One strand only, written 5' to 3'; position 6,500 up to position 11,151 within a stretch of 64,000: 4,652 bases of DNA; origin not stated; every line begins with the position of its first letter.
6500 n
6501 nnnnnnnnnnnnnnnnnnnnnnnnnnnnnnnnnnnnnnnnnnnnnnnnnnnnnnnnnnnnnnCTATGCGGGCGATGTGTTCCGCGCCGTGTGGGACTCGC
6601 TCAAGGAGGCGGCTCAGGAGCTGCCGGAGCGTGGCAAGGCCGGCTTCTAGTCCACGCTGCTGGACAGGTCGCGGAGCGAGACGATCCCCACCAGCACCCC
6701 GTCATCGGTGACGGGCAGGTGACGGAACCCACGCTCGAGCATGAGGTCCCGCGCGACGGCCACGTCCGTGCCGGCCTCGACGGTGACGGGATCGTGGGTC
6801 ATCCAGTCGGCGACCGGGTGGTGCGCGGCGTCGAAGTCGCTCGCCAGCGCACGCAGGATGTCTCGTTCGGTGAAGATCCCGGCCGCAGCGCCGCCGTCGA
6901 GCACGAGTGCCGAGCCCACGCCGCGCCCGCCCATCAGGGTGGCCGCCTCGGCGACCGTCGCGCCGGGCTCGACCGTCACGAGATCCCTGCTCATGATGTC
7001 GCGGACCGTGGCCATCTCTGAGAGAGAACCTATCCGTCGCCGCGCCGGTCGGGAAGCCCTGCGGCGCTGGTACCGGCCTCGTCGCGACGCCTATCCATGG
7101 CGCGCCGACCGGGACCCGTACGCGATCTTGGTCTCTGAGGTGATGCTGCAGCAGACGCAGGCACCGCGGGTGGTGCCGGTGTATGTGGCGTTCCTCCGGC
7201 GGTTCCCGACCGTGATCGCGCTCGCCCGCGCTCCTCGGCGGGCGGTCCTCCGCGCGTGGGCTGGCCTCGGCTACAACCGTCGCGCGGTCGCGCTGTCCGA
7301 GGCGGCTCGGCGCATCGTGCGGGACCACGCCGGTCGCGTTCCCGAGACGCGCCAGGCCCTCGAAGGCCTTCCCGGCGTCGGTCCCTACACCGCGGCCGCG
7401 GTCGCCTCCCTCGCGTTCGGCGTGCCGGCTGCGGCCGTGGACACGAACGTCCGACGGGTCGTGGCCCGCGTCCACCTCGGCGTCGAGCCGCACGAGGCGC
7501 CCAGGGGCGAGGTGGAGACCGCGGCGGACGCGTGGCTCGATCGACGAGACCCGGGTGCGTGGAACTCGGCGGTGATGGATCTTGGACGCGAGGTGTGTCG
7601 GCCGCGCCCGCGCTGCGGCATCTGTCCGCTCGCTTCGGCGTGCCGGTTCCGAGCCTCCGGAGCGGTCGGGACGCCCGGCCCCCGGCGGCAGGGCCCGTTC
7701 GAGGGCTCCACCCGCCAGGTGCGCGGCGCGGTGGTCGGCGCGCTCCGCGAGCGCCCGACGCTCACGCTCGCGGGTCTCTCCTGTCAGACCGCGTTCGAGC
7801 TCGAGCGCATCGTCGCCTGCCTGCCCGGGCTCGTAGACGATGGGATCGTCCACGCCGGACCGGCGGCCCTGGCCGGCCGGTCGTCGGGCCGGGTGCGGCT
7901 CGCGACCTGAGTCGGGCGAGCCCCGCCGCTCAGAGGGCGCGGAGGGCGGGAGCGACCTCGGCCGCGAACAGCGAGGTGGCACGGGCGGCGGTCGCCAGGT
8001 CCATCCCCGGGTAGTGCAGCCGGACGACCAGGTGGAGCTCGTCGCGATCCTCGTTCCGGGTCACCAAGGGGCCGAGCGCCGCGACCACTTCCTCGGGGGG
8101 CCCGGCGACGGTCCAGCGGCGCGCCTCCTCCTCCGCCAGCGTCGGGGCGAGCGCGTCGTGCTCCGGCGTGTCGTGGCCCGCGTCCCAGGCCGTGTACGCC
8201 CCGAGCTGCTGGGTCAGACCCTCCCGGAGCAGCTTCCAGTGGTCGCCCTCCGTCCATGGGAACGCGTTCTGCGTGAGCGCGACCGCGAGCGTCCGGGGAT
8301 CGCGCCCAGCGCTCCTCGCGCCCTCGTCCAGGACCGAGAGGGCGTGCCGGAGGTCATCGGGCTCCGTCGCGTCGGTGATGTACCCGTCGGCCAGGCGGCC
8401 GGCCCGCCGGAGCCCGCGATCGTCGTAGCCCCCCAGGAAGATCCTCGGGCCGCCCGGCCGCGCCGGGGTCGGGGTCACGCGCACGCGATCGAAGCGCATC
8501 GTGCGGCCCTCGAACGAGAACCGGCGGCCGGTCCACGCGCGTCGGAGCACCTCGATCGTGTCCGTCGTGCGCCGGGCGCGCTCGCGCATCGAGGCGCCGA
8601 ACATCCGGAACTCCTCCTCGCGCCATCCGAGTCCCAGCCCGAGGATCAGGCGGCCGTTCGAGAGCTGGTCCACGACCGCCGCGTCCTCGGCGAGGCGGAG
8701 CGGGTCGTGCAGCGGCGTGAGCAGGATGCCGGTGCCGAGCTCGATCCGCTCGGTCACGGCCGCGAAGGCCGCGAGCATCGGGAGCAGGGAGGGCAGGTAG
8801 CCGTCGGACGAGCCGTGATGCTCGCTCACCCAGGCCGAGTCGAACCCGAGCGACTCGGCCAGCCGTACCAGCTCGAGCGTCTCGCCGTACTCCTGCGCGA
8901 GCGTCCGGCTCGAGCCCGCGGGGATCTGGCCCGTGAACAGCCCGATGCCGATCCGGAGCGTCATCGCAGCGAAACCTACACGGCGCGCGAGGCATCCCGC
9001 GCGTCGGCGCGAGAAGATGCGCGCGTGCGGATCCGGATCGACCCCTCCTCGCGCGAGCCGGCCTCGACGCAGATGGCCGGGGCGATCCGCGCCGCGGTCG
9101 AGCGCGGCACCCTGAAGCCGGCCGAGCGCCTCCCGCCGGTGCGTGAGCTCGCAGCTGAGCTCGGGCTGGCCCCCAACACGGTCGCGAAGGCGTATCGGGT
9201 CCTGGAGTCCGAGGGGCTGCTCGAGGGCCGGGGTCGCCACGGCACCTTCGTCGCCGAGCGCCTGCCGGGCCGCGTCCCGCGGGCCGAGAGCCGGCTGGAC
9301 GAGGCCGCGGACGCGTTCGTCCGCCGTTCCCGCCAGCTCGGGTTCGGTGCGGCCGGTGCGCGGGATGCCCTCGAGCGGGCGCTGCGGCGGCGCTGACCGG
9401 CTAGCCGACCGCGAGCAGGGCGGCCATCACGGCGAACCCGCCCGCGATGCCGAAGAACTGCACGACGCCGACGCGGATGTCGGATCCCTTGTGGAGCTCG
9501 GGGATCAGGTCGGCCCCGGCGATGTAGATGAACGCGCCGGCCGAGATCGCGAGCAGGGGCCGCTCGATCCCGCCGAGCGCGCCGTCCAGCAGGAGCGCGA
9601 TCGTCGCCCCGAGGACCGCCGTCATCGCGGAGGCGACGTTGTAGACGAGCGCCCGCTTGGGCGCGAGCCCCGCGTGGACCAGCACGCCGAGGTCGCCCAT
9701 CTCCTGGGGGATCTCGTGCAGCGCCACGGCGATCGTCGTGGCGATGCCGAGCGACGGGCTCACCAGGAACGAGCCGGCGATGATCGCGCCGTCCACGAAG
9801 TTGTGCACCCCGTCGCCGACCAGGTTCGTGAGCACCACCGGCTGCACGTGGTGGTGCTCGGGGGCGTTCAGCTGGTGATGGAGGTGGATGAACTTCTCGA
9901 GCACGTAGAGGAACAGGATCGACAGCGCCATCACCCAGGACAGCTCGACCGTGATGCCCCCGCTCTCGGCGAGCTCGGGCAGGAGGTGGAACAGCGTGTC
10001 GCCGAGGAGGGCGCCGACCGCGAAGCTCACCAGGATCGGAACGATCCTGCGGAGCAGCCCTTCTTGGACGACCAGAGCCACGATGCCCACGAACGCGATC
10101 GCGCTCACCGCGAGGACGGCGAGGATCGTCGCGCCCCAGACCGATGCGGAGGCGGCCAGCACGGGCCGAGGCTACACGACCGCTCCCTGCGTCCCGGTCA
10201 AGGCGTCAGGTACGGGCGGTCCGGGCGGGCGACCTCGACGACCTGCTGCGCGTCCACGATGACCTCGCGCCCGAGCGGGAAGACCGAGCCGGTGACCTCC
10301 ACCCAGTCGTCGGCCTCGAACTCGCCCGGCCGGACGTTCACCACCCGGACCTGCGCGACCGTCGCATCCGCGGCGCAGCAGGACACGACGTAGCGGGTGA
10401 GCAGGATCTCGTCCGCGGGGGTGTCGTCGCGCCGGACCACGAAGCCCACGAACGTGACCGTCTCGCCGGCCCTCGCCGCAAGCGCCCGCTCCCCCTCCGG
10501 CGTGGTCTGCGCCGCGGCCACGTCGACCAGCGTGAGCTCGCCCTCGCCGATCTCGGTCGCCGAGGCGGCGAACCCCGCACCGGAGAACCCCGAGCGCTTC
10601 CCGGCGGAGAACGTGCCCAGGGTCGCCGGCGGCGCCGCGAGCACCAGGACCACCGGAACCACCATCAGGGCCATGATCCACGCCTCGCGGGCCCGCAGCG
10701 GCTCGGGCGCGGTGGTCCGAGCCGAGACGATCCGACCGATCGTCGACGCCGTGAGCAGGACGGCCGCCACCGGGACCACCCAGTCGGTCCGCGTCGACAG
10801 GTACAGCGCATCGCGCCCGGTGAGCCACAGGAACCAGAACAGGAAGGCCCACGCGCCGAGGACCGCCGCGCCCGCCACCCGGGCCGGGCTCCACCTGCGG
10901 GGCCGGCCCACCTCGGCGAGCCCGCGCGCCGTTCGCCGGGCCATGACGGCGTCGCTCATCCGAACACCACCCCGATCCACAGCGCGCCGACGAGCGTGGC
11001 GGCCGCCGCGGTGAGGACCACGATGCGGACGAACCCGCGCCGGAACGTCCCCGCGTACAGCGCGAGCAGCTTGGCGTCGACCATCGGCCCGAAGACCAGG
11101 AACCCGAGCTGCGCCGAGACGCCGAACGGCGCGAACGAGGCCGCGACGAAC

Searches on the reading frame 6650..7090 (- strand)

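Call 20: search_protein_families(library=pfam, proteins=[window:6650-7090:-], max_evalue=0.001)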
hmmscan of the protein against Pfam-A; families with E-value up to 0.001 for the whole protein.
window:6650-7090:- (147 aa): 2 families
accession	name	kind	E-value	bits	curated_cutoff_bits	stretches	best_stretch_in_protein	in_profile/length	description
PF00571.33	CBS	-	4.6e-31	107.3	24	2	93-143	1-52/57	CBS domain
PF09992.14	NAGPA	-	0.00054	20.6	25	1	37-78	105-150/169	Phosphodiester glycosidase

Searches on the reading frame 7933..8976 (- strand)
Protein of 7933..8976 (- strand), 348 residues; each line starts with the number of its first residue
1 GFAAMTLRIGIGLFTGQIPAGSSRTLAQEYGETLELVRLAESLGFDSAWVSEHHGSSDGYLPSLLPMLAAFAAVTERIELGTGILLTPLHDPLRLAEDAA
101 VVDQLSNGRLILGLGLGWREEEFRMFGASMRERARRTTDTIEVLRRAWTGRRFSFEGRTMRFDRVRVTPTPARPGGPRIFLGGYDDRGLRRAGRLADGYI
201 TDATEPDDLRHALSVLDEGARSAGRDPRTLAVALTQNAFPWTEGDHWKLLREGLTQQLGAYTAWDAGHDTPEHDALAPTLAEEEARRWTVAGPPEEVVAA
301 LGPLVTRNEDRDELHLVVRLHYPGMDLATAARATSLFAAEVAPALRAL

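Call 71: search_protein_families(library=ncbifam, proteins=[window:7933-8976:-], max_evalue=0.01)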
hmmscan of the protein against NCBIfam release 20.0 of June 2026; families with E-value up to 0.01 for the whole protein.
window:7933-8976:- (348 aa): 33 families (the best 25 are shown)
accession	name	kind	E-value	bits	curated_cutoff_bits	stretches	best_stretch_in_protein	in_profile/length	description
TIGR03619.1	F420_Rv2161c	subfamily_domain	5.2e-56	190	166.9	1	35-243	2-225/247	TIGR03619 family F420-dependent LLM class oxidoreductase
TIGR04027.1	LLM_KPN_01858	hypoth_equivalog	1e-38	133.2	412.9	1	26-345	15-325/326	putative FMN-dependent luciferase-like monooxygenase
TIGR03560.1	F420_Rv1855c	subfamily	2.3e-35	122.4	231.4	1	27-231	9-223/227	TIGR03560 family F420-dependent LLM class oxidoreductase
TIGR04020.1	seco_metab_LLM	subfamily_domain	8.7e-30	104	244.45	1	25-239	13-230/341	MupA/Atu3671 family FMN-dependent luciferase-like monooxygenase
NF002619.0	PRK02271.1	equivalog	1.9e-29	103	276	1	32-233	15-208/329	5,10-methylenetetrahydromethanopterin reductase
TIGR03571.1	lucif_BA3436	subfamily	5.6e-29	101.4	303.9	1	9-232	11-237/304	TIGR03571 family LLM class oxidoreductase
TIGR03555.1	F420_mer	equivalog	3.9e-27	95.5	348.7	1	32-233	13-207/325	5,10-methylenetetrahydromethanopterin reductase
TIGR03621.1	F420_MSMEG_2516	subfamily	5.9e-27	94.6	213.15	1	30-197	13-171/295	TIGR03621 family F420-dependent LLM class oxidoreductase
TIGR04021.1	LLM_DMSO2_sfnG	equivalog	1.3e-24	87.2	382.95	1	29-239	26-235/350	dimethylsulfone monooxygenase SfnG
TIGR04465.1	ArgArg_F420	equivalog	2.1e-24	86.3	470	1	37-231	66-263/364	F420-dependent hydroxymycolic acid dehydrogenase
TIGR03857.1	F420_MSMEG_2249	hypoth_equivalog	1.6e-23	83.5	218.4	1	30-236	13-212/329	TIGR03857 family LLM class F420-dependent oxidoreductase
TIGR03564.1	F420_MSMEG_4879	subfamily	1.6e-22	80.4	234.25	1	35-261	3-218/265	TIGR03564 family F420-dependent LLM class oxidoreductase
TIGR03617.1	F420_MSMEG_2256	subfamily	4.5e-22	78.4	278.15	1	40-235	4-200/318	TIGR03617 family F420-dependent LLM class oxidoreductase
TIGR03841.1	F420_Rv3093c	subfamily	7.6e-22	78.1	213.65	1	30-304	9-271/298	LLM class F420-dependent oxidoreductase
TIGR03854.1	F420_MSMEG_3544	hypoth_equivalog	1.2e-21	77.4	295.6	1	35-226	17-204/290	TIGR03854 family LLM class F420-dependent oxidoreductase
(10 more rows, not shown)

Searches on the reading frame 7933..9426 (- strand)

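Call 20: search_protein_families(library=pfam, proteins=[window:7933-9426:-], max_evalue=0.001)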
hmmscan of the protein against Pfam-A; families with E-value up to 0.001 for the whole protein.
window:7933-9426:- (498 aa): 1 family
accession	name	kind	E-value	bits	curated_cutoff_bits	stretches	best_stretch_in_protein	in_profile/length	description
PF00296.26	Bac_luciferase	-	6.2e-63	213.5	27.9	1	172-404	16-245/314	Luciferase-like monooxygenase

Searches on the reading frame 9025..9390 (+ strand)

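Call 71: search_protein_families(library=ncbifam, proteins=[window:9025-9390:+], max_evalue=0.01)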
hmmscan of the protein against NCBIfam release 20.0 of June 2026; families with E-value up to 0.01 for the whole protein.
window:9025-9390:+ (122 aa): 23 families
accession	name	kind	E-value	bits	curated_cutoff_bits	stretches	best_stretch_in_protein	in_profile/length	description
NF053730.1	TransRegRv1152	equivalog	3.9e-26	91.3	170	1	3-119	7-118/120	Rv1152 family transcriptional regulator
NF052282.1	PLP_TF_PdxR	equivalog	8.2e-18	64.7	320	1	14-87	3-76/448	MocR-like pyridoxine biosynthesis transcription factor PdxR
NF052286.1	ecto_TF_EhuR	exception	5.6e-17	61.4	480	1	9-81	8-80/458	MocR-like ectoine utilization transcription factor EhuR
NF012025.0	PRK15481.1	equivalog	5.5e-16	58.2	573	1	17-79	11-73/432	MocR-like B6 salvage transcription factor PtsJ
NF052281.1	rhizopine_MocR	equivalog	2.3e-15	56.2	650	1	3-104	9-110/479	rhizopine catabolism transcriptional regulator MocR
NF052290.2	MocR_like_YczR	exception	3.5e-12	45.8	487.4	1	9-115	16-117/458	MocR-like transcription factor YczR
TIGR02018.2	his_ut_repres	equivalog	6e-11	42.2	220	1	18-79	5-66/226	histidine utilization transcriptional repressor HutC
NF052441.1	TransRegRv0792c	equivalog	5e-10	39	400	1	10-80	14-84/260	Rv0792c family HTH-type transcriptional regulator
NF047563.1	modulin_PmtR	equivalog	6.6e-10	39.1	200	1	1-79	1-79/125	PSM export ABC transporter transcriptional regulator PmtR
NF007741.0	PRK10421.1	equivalog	1.3e-09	37.9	311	1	13-80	8-75/262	transcriptional regulator LldR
NF007292.0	PRK09764.1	equivalog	1.7e-07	30.6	281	1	10-79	3-72/240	GntR family transcriptional regulator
NF007001.0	PRK09464.1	equivalog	3.9e-07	29.9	330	1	25-80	23-78/254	pyruvate dehydrogenase complex transcriptional repressor PdhR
NF011575.0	PRK14999.1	equivalog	5.1e-07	29.3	424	1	8-79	8-79/241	histidine utilization repressor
NF007588.0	PRK10225.1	equivalog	8.2e-07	28.6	442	1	15-80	12-77/257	Uxu operon transcriptional regulator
TIGR03337.1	phnR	equivalog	1e-06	28.6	296.75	1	18-78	7-67/231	phosphonate utilization transcriptional regulator PhnR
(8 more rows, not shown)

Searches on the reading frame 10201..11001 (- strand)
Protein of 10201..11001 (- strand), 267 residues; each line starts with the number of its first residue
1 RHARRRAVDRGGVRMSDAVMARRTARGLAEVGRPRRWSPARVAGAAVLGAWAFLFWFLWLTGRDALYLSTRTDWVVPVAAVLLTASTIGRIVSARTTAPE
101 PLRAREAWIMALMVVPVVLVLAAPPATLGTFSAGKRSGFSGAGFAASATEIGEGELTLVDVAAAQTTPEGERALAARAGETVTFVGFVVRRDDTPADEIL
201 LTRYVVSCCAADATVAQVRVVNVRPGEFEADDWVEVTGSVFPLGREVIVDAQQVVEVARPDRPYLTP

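Call 20: search_protein_families(library=pfam, proteins=[window:10201-11001:-], max_evalue=0.001)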
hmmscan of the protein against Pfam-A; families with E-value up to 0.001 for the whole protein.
window:10201-11001:- (267 aa): 1 family
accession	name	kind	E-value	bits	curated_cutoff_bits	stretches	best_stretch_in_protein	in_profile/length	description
PF21537.2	DUF1980_C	-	5.1e-14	52.6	25.9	1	178-264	46-138/141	DUF1980 C-terminal domain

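Call 71: search_protein_families(library=ncbifam, proteins=[window:10201-10953:-], max_evalue=0.01)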
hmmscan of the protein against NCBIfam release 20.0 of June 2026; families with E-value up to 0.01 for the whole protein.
window:10201-10953:- (251 aa): 1 family
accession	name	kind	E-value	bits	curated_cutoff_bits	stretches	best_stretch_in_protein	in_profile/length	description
TIGR03943.1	TIGR03943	equivalog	3.3e-32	111.7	88.8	1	45-248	2-221/221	TIGR03943 family putative permease subunit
